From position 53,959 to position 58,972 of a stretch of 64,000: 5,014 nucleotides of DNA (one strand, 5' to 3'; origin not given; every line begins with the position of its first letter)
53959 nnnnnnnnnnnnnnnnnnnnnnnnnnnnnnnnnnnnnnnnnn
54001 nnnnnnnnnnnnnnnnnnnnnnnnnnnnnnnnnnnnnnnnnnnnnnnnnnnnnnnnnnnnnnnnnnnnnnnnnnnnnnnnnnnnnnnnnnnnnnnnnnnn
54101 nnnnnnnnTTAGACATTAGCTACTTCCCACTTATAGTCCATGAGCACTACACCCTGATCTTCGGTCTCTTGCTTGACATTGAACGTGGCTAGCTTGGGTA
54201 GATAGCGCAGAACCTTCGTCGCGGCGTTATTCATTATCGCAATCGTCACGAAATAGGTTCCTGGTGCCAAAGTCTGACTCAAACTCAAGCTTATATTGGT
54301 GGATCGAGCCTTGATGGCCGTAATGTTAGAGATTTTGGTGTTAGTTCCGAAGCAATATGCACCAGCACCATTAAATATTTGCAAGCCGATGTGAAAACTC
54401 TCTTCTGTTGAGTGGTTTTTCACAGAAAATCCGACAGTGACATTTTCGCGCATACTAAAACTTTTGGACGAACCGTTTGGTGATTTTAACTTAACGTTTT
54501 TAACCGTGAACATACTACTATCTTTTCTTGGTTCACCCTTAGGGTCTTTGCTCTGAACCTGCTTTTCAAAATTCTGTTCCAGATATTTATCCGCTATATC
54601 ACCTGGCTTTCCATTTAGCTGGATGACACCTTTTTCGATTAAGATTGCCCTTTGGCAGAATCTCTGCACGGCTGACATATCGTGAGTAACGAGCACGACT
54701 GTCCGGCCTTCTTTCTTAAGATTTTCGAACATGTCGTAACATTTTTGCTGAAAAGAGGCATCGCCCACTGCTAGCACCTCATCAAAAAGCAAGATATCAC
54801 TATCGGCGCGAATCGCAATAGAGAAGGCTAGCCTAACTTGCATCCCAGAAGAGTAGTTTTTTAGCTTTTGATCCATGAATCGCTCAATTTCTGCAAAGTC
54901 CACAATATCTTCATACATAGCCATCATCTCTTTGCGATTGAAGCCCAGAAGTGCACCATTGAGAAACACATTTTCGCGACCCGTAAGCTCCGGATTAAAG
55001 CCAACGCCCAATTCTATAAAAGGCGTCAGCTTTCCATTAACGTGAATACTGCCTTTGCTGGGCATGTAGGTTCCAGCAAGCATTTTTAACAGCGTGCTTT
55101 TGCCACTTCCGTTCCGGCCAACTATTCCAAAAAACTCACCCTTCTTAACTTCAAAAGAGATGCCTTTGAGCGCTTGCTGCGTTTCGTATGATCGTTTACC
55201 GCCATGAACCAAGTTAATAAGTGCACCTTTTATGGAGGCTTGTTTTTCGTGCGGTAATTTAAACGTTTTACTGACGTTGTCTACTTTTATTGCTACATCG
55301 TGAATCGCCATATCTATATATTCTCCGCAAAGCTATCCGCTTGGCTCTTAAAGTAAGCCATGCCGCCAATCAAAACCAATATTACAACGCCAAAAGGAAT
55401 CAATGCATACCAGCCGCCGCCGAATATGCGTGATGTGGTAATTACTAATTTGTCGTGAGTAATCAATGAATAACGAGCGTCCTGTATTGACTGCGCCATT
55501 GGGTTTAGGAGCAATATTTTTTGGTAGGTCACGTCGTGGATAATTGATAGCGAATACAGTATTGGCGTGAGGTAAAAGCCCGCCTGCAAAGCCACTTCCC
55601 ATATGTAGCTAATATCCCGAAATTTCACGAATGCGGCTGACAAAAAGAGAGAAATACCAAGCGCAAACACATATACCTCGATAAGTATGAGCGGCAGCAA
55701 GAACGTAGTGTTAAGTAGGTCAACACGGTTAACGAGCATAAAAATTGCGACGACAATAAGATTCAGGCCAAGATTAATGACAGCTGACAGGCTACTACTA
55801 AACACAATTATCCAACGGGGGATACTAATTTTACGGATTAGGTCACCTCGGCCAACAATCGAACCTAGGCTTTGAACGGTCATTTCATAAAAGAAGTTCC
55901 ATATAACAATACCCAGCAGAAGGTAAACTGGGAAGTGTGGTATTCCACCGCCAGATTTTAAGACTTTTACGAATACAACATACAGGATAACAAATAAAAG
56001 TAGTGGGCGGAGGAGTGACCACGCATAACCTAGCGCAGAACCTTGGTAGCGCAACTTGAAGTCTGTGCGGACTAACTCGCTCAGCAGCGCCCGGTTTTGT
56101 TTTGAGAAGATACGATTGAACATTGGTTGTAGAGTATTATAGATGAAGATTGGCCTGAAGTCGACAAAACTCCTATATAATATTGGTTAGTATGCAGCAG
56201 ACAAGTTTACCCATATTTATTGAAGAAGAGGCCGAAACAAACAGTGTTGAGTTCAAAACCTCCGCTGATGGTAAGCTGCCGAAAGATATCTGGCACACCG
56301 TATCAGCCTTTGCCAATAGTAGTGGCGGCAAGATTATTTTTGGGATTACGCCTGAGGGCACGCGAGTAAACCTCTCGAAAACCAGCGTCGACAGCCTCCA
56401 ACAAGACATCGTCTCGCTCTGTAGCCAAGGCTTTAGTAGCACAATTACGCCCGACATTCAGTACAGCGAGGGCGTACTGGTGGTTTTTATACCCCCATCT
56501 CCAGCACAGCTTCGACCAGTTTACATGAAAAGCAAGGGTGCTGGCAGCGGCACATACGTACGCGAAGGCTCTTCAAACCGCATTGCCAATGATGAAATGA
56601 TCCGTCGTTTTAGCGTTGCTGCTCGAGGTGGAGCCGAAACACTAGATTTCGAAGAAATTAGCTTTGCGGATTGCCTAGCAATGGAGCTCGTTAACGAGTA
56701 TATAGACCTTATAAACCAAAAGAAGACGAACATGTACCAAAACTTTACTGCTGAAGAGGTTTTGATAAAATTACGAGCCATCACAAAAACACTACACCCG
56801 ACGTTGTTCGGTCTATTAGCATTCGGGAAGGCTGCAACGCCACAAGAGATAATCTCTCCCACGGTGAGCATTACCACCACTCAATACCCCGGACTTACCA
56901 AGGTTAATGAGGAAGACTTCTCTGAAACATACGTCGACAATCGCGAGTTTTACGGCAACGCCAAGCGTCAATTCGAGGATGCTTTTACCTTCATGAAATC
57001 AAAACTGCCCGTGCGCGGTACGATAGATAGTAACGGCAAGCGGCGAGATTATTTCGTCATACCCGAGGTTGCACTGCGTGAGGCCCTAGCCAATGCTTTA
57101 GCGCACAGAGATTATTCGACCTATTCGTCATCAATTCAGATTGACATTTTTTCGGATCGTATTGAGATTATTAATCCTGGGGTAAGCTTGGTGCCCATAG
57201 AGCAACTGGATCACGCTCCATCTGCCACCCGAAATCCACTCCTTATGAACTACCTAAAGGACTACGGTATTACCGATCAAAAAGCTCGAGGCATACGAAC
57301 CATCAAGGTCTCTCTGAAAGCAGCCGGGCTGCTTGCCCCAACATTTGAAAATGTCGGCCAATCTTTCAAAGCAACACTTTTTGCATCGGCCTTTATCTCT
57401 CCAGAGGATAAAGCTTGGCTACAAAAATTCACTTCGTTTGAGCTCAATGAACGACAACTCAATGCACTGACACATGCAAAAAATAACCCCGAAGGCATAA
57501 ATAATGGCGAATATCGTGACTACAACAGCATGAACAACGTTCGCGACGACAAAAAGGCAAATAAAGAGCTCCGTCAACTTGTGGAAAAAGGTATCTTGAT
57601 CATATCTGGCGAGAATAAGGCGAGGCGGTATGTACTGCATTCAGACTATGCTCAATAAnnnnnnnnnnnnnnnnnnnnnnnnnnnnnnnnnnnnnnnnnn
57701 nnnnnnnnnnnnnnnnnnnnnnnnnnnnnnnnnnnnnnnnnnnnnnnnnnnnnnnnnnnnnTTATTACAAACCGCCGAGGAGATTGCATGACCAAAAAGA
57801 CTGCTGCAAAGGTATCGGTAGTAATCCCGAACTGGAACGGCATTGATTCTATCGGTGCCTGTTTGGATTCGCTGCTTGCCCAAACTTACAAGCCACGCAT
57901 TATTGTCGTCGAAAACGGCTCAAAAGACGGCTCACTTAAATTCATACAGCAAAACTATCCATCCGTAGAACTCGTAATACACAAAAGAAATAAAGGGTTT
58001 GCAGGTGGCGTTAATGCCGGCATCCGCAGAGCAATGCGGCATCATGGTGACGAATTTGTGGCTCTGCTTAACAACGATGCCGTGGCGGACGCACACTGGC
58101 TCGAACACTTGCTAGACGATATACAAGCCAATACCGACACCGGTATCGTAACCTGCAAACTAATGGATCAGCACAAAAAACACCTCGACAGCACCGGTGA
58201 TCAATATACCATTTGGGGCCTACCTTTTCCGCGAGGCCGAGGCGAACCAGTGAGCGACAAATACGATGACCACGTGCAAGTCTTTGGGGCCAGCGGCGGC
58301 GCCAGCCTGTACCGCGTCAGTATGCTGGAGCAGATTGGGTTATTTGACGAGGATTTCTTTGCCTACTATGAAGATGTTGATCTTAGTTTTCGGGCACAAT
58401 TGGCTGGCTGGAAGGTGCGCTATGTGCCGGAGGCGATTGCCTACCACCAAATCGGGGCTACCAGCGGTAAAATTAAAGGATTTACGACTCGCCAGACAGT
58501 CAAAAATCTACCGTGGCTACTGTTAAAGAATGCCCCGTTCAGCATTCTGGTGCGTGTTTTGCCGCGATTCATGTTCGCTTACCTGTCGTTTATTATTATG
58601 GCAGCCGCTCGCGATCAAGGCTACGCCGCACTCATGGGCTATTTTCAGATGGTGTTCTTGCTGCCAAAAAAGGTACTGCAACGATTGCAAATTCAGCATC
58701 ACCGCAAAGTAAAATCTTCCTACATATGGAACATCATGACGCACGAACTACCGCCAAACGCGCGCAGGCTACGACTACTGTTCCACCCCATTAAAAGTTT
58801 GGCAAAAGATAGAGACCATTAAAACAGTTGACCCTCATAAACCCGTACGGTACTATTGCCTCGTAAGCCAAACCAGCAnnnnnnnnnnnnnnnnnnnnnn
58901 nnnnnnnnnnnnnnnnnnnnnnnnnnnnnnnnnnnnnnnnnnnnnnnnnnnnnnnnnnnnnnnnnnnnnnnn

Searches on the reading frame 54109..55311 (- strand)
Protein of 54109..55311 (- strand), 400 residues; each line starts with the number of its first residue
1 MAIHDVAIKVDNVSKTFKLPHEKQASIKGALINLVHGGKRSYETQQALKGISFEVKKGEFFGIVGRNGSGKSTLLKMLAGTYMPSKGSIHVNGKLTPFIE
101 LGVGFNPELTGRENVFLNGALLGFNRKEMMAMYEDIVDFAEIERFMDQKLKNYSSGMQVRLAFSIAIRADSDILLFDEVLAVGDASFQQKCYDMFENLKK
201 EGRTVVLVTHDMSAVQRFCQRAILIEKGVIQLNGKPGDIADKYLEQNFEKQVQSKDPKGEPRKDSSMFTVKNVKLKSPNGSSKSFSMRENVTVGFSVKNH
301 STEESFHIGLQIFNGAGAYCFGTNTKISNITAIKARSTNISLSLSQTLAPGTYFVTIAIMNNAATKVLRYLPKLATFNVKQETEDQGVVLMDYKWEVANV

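Call 9: search_protein_families(library=pfam, proteins=[window:54109-55311:-], max_evalue=0.001)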
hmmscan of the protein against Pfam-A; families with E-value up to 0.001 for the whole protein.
window:54109-55311:- (400 aa): 6 families
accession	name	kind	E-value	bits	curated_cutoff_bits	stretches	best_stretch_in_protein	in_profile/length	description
PF00005.33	ABC_tran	-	1.1e-22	81.6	25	1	48-179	1-135/137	ABC transporter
PF14524.12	Wzt_C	-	1.6e-15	57.8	30.4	1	268-389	10-141/143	Wzt C-terminal domain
PF13304.12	AAA_21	-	1.5e-07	32.3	27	1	60-95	1-36/304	AAA domain, putative AbiEii toxin, Type IV TA system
PF05707.18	Zot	-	0.00052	20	20.3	0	120-229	35-143/197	Zonular occludens toxin (Zot)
PF13476.12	AAA_23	-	0.00069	20.7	27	1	49-78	14-39/201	AAA domain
PF13555.12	AAA_29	-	0.00093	19.3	27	0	53-85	17-49/61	P-loop containing region of AAA domain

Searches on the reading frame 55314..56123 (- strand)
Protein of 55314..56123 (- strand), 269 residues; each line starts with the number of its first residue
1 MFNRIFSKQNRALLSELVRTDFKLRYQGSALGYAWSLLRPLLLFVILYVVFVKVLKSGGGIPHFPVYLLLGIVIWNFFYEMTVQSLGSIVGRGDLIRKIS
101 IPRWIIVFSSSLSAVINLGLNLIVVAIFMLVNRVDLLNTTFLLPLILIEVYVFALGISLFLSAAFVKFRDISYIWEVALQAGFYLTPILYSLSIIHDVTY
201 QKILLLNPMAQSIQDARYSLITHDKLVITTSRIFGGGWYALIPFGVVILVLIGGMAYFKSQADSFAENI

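Call 9: search_protein_families(library=pfam, proteins=[window:55314-56123:-], max_evalue=0.001)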
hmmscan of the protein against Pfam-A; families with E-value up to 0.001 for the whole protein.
window:55314-56123:- (269 aa): 1 family
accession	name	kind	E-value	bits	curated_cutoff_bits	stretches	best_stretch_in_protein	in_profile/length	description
PF01061.29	ABC2_membrane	-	2.2e-16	60.5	26.9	1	16-218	5-208/211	ABC-2 type transporter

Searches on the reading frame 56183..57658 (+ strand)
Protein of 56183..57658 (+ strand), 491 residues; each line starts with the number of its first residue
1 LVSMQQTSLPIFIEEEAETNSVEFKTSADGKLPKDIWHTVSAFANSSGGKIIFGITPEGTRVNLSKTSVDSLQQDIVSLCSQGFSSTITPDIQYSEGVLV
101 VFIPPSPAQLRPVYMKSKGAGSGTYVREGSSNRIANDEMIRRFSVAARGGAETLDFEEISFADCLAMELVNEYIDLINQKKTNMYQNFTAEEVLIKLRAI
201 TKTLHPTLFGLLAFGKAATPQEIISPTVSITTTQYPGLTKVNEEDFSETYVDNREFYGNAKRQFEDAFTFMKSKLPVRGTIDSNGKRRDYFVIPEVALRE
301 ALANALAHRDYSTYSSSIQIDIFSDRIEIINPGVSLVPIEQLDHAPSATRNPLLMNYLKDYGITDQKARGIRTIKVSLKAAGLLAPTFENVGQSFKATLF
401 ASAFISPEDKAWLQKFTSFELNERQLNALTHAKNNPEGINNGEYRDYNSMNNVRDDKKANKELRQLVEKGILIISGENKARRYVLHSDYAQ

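Call 9: search_protein_families(library=pfam, proteins=[window:56183-57658:+], max_evalue=0.001)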
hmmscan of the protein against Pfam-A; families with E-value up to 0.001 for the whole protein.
window:56183-57658:+ (491 aa): 2 families
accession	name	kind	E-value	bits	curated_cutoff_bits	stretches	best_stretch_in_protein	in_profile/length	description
PF13749.12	HATPase_c_4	-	1.3e-19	70.4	26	1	316-399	2-89/89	Putative ATP-dependent DNA helicase recG C-terminal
PF04326.19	SLFN_AlbA_2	-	4.9e-16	59.8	25.3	1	18-135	1-117/118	Schlafen, AlbA_2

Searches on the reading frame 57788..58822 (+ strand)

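Call 9: search_protein_families(library=pfam, proteins=[window:57788-58822:+], max_evalue=0.001)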
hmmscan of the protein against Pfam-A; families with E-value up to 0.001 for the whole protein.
window:57788-58822:+ (344 aa): 4 families
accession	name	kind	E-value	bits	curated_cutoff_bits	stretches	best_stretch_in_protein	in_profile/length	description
PF13641.12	Glyco_tranf_2_3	-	4.1e-24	86.3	27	1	9-227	3-218/230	Glycosyltransferase like family 2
PF00535.33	Glycos_transf_2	-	6.9e-23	81.9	23.3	1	10-183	1-167/168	Glycosyl transferase family 2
PF13632.12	Glyco_trans_2_3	-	1.6e-08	35.1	27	1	91-238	2-138/198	Glycosyl transferase family group 2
PF10111.15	Glyco_tranf_2_2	-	7.8e-05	22.7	27.3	1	11-232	2-228/276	Glycosyltransferase like family 2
